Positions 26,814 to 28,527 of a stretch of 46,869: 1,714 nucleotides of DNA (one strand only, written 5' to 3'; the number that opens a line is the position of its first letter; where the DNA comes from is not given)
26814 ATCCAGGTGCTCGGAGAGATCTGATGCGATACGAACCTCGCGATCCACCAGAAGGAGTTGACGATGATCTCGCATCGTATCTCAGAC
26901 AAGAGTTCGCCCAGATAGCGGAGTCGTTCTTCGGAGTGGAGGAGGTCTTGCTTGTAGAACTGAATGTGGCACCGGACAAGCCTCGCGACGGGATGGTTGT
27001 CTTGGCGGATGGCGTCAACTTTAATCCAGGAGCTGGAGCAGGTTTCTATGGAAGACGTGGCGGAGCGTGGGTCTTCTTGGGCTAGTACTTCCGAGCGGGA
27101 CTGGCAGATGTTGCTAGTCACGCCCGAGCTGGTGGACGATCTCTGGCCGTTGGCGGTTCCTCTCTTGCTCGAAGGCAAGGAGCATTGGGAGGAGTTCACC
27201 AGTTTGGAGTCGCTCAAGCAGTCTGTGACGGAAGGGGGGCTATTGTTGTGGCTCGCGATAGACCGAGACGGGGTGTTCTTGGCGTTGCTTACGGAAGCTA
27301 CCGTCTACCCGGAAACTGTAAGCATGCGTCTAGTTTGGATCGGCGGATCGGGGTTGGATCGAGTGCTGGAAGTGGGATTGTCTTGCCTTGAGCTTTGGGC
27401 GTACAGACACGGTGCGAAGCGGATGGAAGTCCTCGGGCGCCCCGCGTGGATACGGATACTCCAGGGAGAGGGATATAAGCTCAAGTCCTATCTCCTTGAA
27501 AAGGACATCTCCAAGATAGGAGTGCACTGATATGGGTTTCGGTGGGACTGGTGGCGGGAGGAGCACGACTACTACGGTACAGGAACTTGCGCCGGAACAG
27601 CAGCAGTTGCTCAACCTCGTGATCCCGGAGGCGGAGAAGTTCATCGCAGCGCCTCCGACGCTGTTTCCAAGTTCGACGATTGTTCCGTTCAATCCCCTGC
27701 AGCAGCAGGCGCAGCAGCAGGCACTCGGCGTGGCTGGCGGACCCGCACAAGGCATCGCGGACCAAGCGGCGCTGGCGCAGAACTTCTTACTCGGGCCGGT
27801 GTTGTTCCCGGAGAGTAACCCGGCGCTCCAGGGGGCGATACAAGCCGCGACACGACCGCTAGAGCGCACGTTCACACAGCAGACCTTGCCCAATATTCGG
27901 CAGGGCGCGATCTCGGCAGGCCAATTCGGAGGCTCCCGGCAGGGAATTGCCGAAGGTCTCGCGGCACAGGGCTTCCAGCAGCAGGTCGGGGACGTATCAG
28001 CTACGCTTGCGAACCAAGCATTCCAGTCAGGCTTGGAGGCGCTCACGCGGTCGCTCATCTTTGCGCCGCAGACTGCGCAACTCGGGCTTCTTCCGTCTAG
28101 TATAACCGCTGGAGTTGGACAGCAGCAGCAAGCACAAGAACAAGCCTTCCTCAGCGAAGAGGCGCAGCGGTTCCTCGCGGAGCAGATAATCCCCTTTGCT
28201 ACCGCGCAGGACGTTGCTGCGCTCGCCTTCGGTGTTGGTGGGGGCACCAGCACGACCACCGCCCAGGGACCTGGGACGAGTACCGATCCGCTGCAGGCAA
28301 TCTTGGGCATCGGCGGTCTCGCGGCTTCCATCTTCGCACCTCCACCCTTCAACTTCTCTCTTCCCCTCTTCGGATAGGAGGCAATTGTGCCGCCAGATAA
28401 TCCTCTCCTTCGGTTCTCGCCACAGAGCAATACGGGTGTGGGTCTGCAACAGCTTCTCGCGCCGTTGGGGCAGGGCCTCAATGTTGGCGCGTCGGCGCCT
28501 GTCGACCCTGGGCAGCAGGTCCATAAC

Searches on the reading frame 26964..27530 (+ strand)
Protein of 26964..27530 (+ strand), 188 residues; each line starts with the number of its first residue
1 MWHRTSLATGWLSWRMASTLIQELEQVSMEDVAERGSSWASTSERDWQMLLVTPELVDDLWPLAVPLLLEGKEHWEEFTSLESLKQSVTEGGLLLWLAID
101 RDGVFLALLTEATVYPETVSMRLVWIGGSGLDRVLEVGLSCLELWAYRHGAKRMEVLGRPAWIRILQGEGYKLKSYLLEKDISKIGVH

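Call 38: search_protein_families(library=pfam, proteins=[window:26964-27530:+], max_evalue=0.01)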
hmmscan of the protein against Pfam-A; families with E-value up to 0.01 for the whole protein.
window:26964-27530:+ (188 aa): 0 families

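Call 39: search_protein_families(library=phrogs, proteins=[window:26964-27530:+], max_evalue=0.001)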
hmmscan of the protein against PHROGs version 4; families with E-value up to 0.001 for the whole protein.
window:26964-27530:+ (188 aa): 1 family
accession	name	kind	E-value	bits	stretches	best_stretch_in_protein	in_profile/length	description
phrog_25629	-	unknown function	0.00016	22.7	1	82-174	26-119/127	-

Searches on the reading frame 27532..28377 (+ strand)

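Call 38: search_protein_families(library=pfam, proteins=[window:27532-28377:+], max_evalue=0.01)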
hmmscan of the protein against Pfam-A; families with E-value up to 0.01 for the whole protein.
window:27532-28377:+ (281 aa): 0 families

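Call 39: search_protein_families(library=phrogs, proteins=[window:27532-28377:+], max_evalue=0.001)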
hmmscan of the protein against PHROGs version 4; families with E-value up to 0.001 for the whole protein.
window:27532-28377:+ (281 aa): 2 families
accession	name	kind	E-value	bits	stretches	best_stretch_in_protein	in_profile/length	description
phrog_7477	-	unknown function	1.6e-17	65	1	7-266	25-289/313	-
phrog_4287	-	DNA, RNA and nucleotide metabolism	1.8e-15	58.1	1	98-267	123-312/392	DNA ejection protein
